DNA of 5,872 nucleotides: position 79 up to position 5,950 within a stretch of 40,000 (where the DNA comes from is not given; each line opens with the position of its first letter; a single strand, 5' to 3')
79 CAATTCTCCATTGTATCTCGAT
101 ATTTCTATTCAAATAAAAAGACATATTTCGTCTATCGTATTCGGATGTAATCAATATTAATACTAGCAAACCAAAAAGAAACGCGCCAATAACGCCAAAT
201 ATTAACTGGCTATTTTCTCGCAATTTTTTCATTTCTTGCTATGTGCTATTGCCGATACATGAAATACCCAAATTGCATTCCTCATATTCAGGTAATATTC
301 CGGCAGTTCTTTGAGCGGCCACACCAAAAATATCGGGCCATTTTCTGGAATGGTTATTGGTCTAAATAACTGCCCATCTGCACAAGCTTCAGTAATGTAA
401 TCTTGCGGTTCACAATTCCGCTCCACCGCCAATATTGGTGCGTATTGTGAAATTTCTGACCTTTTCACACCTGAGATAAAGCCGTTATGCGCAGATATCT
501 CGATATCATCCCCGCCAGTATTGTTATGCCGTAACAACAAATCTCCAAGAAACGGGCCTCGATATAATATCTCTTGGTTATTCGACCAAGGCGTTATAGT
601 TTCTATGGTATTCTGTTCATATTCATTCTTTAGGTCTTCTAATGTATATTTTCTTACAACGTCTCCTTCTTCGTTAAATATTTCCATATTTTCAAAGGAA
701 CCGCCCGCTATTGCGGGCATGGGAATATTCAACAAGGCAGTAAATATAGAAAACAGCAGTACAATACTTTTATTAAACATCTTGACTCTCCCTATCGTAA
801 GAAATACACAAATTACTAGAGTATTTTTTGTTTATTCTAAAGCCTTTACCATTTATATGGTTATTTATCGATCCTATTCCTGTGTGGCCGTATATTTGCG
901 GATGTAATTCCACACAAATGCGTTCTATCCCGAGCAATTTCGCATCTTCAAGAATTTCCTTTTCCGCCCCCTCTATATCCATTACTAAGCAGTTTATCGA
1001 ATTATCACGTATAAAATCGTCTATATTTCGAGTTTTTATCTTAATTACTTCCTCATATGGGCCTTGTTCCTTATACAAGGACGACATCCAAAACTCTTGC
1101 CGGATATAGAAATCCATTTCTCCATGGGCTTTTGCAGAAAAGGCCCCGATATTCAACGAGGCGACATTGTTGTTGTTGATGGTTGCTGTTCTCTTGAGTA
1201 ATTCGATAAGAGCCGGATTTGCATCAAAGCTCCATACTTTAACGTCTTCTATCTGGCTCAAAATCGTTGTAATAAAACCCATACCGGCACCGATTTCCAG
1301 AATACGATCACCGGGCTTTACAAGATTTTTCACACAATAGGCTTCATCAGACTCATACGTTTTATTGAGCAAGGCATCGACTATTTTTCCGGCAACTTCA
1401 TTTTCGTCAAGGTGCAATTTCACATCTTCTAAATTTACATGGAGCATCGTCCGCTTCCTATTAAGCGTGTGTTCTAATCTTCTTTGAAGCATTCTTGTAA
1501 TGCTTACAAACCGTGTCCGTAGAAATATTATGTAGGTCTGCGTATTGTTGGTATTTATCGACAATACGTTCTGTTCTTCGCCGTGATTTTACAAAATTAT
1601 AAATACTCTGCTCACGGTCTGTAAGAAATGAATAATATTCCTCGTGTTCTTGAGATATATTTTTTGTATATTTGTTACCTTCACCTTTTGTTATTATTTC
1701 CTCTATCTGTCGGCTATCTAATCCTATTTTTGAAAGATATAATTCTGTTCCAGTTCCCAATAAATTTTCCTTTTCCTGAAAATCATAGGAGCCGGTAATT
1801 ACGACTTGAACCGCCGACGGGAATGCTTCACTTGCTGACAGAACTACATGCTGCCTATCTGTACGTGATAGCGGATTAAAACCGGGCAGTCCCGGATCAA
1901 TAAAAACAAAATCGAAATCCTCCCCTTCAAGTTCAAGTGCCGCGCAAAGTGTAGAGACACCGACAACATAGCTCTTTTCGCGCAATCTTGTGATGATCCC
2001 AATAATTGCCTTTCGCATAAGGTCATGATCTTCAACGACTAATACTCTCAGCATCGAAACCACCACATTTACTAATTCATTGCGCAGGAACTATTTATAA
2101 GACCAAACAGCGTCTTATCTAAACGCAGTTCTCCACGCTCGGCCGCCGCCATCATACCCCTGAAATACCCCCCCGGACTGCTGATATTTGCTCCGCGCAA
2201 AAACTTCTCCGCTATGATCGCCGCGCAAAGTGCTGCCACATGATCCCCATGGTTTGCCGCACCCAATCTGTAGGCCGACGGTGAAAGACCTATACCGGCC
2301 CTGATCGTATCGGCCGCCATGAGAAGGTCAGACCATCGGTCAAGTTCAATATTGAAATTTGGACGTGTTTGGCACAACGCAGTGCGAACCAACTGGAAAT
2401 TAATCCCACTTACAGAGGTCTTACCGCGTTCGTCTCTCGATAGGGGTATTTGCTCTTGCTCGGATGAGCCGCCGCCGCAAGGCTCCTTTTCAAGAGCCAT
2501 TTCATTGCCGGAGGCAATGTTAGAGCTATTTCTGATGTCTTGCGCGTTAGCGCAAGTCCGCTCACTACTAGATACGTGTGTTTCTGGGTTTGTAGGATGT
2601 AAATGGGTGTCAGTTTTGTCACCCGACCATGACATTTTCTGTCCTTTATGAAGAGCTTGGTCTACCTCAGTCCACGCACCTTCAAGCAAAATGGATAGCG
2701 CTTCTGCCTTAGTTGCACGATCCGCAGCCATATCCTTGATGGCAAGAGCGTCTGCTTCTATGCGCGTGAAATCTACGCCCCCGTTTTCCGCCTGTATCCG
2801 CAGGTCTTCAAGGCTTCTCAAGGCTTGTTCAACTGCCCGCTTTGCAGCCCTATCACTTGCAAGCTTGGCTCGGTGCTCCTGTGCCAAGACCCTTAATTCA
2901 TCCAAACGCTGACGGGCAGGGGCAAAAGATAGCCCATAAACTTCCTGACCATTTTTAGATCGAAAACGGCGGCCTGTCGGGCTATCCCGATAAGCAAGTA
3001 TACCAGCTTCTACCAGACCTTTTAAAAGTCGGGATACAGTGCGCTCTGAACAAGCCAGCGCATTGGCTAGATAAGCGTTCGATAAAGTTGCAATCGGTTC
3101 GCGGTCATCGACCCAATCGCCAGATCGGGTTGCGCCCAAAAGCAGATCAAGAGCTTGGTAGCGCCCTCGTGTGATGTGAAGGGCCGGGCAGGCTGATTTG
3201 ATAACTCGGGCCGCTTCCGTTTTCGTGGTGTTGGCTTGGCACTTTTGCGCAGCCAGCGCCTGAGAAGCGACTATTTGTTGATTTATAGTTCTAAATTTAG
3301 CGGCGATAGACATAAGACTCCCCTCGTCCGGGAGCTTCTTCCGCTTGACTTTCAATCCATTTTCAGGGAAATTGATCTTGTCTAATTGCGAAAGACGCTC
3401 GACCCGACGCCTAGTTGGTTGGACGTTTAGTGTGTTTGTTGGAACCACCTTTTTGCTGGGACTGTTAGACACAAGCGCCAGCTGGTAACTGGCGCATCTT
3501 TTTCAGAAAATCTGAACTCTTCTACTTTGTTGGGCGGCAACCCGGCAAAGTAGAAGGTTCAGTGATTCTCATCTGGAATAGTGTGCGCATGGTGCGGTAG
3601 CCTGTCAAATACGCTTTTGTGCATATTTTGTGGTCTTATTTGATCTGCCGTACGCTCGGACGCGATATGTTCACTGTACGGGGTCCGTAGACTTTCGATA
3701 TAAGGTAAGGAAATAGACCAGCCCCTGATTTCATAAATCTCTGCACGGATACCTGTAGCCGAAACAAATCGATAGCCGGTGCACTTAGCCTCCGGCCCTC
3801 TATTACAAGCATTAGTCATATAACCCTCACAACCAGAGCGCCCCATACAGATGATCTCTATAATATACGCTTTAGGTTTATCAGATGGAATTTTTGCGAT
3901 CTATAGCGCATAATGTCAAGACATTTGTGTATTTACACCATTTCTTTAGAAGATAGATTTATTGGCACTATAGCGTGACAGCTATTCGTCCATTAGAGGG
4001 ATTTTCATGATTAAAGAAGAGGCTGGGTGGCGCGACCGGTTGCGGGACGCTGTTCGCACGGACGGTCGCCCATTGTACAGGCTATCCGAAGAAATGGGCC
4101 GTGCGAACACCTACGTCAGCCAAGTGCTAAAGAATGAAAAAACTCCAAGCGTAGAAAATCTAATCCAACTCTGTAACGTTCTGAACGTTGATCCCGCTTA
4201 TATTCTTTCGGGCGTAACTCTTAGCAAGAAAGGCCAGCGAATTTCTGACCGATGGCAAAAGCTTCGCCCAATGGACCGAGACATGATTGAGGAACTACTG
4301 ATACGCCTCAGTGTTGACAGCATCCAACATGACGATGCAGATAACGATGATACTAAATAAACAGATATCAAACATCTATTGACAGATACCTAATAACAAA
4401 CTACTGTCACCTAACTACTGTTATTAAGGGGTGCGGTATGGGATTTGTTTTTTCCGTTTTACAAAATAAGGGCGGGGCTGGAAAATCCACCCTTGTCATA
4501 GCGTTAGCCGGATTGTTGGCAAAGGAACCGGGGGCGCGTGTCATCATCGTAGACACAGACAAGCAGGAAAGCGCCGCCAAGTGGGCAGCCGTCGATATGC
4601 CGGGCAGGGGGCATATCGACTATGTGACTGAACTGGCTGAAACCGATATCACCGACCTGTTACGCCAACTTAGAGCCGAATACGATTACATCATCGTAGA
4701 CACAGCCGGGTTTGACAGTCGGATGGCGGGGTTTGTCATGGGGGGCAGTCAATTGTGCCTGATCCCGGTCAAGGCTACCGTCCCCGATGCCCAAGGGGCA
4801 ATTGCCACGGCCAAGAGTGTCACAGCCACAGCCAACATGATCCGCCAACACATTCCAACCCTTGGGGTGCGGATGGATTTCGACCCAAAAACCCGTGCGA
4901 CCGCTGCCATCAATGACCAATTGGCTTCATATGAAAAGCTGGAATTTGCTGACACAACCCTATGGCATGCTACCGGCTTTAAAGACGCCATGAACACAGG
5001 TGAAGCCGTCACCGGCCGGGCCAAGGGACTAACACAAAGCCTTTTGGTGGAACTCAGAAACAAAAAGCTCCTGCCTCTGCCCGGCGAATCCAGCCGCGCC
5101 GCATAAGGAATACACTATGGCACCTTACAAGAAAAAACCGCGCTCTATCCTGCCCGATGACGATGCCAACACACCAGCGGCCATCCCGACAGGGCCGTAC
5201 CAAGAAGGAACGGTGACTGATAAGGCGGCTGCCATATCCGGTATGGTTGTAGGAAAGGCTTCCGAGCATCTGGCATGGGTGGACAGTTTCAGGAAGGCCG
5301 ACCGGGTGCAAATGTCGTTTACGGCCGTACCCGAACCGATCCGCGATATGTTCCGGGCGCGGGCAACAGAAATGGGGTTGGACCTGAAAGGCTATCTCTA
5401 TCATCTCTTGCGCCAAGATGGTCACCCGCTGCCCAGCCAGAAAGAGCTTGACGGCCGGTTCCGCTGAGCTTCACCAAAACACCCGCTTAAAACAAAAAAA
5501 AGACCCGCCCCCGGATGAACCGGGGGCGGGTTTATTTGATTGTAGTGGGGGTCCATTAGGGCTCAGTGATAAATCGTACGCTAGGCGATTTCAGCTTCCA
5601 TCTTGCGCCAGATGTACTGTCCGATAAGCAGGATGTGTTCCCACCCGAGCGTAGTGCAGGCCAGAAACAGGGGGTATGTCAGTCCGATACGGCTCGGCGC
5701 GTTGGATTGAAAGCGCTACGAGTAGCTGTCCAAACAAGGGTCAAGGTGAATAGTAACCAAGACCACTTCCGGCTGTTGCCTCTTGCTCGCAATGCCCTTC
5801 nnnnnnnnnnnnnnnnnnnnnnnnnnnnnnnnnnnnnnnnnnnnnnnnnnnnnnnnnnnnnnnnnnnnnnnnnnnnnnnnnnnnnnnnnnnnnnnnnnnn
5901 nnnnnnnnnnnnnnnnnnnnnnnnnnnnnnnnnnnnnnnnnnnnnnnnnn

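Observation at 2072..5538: RepC-like initiator plus ParA/RHH partition operon joined to a complete myovirus: candidate RepC-driven phage-plasmid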

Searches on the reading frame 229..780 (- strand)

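Call 5: search_protein_families(library=pfam, proteins=[window:229-780:-], max_evalue=0.1)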
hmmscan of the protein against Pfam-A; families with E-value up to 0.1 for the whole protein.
window:229-780:- (183 aa): 1 family
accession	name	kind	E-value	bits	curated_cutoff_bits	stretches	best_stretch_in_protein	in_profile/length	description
PF13076.11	Fur_reg_FbpA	-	0.055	13.6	22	1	31-55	11-35/36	Fur-regulated basic protein A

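Call 6: search_protein_families(library=ncbifam, proteins=[window:229-780:-], max_evalue=0.1)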
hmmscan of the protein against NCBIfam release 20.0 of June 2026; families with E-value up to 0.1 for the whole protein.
window:229-780:- (183 aa): 0 families

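Call 114: search_protein_families(library=padloc, proteins=[window:229-780:-], max_evalue=0.001)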
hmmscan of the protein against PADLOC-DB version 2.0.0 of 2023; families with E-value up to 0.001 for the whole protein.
window:229-780:- (183 aa): 0 families

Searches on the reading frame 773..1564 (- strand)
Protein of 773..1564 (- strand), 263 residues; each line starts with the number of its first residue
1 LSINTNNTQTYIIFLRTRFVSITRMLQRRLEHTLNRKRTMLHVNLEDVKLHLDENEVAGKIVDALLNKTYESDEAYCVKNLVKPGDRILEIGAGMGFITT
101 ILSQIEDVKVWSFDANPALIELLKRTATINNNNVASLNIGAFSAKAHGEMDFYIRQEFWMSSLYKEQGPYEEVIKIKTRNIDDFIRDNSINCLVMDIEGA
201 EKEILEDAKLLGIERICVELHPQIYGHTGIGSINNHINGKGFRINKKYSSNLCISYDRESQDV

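Call 5: search_protein_families(library=pfam, proteins=[window:773-1564:-], max_evalue=0.1)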
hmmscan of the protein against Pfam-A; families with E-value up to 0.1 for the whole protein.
window:773-1564:- (263 aa): 10 families
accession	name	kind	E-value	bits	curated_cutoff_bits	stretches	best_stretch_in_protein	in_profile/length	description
PF05050.19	Methyltransf_21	-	1.4e-10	42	22.7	1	109-243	25-172/173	Methyltransferase FkbM domain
PF02475.24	TRM5-TYW2_MTfase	-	0.00029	21.3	28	1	72-132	24-85/164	TRM5/TYW2 methyltransferase domain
PF00398.26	RrnaAD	-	0.00031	20.4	24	1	82-134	28-78/263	Ribosomal RNA adenine dimethylase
PF05175.20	MTS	-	0.001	19.2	23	1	79-152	25-101/170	Methyltransferase small domain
PF01135.25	PCMT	-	0.0013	19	20.3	1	82-126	71-117/210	Protein-L-isoaspartate(D-aspartate) O-methyltransferase (PCMT)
PF13847.12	Methyltransf_31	-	0.0025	18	27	1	83-139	2-60/145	Methyltransferase domain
PF13649.12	Methyltransf_25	-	0.0043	18.1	27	1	88-135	1-49/97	Methyltransferase domain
PF13489.12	Methyltransf_23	-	0.034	14.3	27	1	83-130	21-61/164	Methyltransferase domain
PF07021.18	MetW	-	0.054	13.6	21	1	77-113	6-42/193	Methionine biosynthesis protein MetW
PF01728.25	FtsJ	-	0.074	13.4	24.1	1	69-141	9-82/181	FtsJ-like methyltransferase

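Call 6: search_protein_families(library=ncbifam, proteins=[window:773-1564:-], max_evalue=0.1)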
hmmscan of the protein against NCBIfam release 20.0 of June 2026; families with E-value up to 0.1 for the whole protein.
window:773-1564:- (263 aa): 28 families (the best 25 are shown)
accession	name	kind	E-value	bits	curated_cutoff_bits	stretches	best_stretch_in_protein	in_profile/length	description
TIGR01444.1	fkbM_fam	subfamily_domain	1.9e-16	60.8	37.7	1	88-220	2-142/143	FkbM family methyltransferase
TIGR00537.1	hemK_rel_arch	hypoth_equivalog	2.3e-07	30.7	87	1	80-138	14-72/179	HemK2/MTQ2 family protein methyltransferase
NF011530.0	PRK14968.1-4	equivalog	2.5e-06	27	243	1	80-123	35-78/202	putative methyltransferase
NF011529.0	PRK14968.1-3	equivalog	7e-06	25.6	162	1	73-136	22-85/198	putative methyltransferase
NF043040.1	corrin_prot_MT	hypoth_equivalog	1.2e-05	24.8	180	1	76-144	33-102/216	corrinoid protein-associated methyltransferase CpaM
NF001453.0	PRK00312.1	equivalog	1.4e-05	24.7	188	1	82-125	78-120/217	protein-L-isoaspartate(D-aspartate) O-methyltransferase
TIGR00755.1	ksgA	equivalog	3.1e-05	23.4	171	1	82-132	27-77/256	16S rRNA (adenine(1518)-N(6)/adenine(1519)-N(6))-dimethyltransferase RsmA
TIGR02469.1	CbiT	equivalog_domain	0.00014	22.1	78.3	1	82-130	17-66/124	precorrin-6Y C5,15-methyltransferase (decarboxylating) subunit CbiT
NF000499.2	Erm23S_rRNA_broad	equivalog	0.00018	21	212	1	83-127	22-65/244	23S ribosomal RNA methyltransferase Erm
NF040538.1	methyl_ArsM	equivalog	0.0006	19.1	500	1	80-192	57-174/356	arsinothricin biosynthesis methyltransferase ArsM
NF011528.0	PRK14968.1-2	equivalog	0.0013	18.3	171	1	68-131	19-84/205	putative methyltransferase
TIGR00080.1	pimt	equivalog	0.0019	18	159.05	1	82-134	75-130/216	protein-L-isoaspartate O-methyltransferase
NF011527.0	PRK14968.1-1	equivalog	0.0021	17.8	242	1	78-122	28-72/192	putative methyltransferase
TIGR03534.1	RF_mod_PrmC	equivalog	0.0031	17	199.1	1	83-151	85-158/253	peptide chain release factor N(5)-glutamine methyltransferase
NF047732.1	tRNAMtaseTrm5bMeth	equivalog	0.0057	15.7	500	1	72-132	186-244/337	tRNA (guanine(37)-N1)-methyltransferase Trm5b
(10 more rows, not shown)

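Call 114: search_protein_families(library=padloc, proteins=[window:773-1447:-], max_evalue=0.001)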
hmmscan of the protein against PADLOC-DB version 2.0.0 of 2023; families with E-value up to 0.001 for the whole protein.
window:773-1447:- (224 aa): 1 family
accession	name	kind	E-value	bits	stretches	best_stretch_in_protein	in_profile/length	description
PDLC04134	mad2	-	2.5e-08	31.2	1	35-94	280-340/492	mads_2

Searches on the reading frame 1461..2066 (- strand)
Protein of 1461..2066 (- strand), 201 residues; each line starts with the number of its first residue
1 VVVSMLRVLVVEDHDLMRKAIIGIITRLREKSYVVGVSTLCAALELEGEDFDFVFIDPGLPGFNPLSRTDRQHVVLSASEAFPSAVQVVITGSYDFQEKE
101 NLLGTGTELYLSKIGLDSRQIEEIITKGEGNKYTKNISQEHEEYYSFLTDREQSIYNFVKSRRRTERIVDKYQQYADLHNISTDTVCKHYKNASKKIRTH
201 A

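Call 5: search_protein_families(library=pfam, proteins=[window:1461-2066:-], max_evalue=0.1)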
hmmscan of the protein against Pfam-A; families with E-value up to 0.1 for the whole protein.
window:1461-2066:- (201 aa): 1 family
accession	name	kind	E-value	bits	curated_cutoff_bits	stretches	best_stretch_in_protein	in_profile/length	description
PF00072.30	Response_reg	-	4.1e-05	24.2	30.2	1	8-113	1-99/111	Response regulator receiver domain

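Call 6: search_protein_families(library=ncbifam, proteins=[window:1461-2066:-], max_evalue=0.1)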
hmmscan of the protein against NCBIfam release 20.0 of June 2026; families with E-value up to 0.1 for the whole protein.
window:1461-2066:- (201 aa): 9 families
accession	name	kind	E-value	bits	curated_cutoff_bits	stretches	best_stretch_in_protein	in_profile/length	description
NF011896.0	PRK15369.1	equivalog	6.9e-07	29.1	242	1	5-200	3-195/211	two component system response regulator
NF007708.0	PRK10403.1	equivalog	6.6e-05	22.5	343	1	5-198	6-197/215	nitrate/nitrite response regulator protein NarP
NF007018.1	PRK09483.1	equivalog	0.0013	18.4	280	1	5-153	1-154/217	UvrY/SirA/GacA family response regulator transcription factor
TIGR02956.1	TMAO_torS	equivalog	0.0017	16.5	676.5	1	3-186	699-880/967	TMAO reductase system sensor histidine kinase/response regulator TorS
NF007935.0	PRK10651.1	equivalog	0.0023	17.1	250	1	7-197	8-198/216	two-component system response regulator NarL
TIGR02985.1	Sig70_bacteroi1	subfamily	0.013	15.8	126.4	1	135-199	102-160/162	RNA polymerase sigma-70 factor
NF007928.2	PRK10643.1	equivalog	0.019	14.6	330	1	7-73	2-70/216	two-component system response regulator PmrA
NF052596.1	RR_EAL_PvrR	equivalog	0.039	12.6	580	1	5-63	3-61/398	response regulator cyclic di-GMP phosphodiesterase PvrR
TIGR02937.1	sigma70-ECF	superfamily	0.053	13.1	42.9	0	120-199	90-163/165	sigma-70 family RNA polymerase sigma factor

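Call 114: search_protein_families(library=padloc, proteins=[window:1461-2054:-], max_evalue=0.001)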
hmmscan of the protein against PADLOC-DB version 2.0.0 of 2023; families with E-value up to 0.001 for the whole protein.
window:1461-2054:- (197 aa): 0 families

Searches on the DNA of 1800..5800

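Call 34: search_rna_families(source=window, start=1800, end=5800, threshold=evalue, max_evalue=5)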
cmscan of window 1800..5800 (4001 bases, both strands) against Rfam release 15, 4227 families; matches with E-value up to 5: 6.
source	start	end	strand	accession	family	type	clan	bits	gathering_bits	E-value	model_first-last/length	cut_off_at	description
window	4342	4419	+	RF02282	TtnuCD5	Gene; snRNA; snoRNA; CD-box;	-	25.5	70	2.7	1-77/77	no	Tetrahymena snoRNA TtnuCD5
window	5462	5536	+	RF00506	Thr_leader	Cis-reg; leader;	-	19.4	55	2.7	1-118/118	no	Threonine operon leader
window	5467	5548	-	RF00260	HepC_CRE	Cis-reg;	-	19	140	0.073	1-176/176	no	Hepatitis C virus (HCV) cis-acting replication element (CRE)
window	5489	5535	+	RF00382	DnaX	Cis-reg; frameshift_element;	-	18.7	35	0.78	15-65/65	no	DnaX ribosomal frameshifting element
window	5490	5569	-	RF00519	suhB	Gene; sRNA;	CL00108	18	41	2.4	1-77/77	no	Makes More Granules Regulator RNA (mmgR)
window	2277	2308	+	RF01131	sR47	Gene; snRNA; snoRNA; CD-box;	CL00132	14.5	40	4.6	1-55/55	no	Small nucleolar RNA sR47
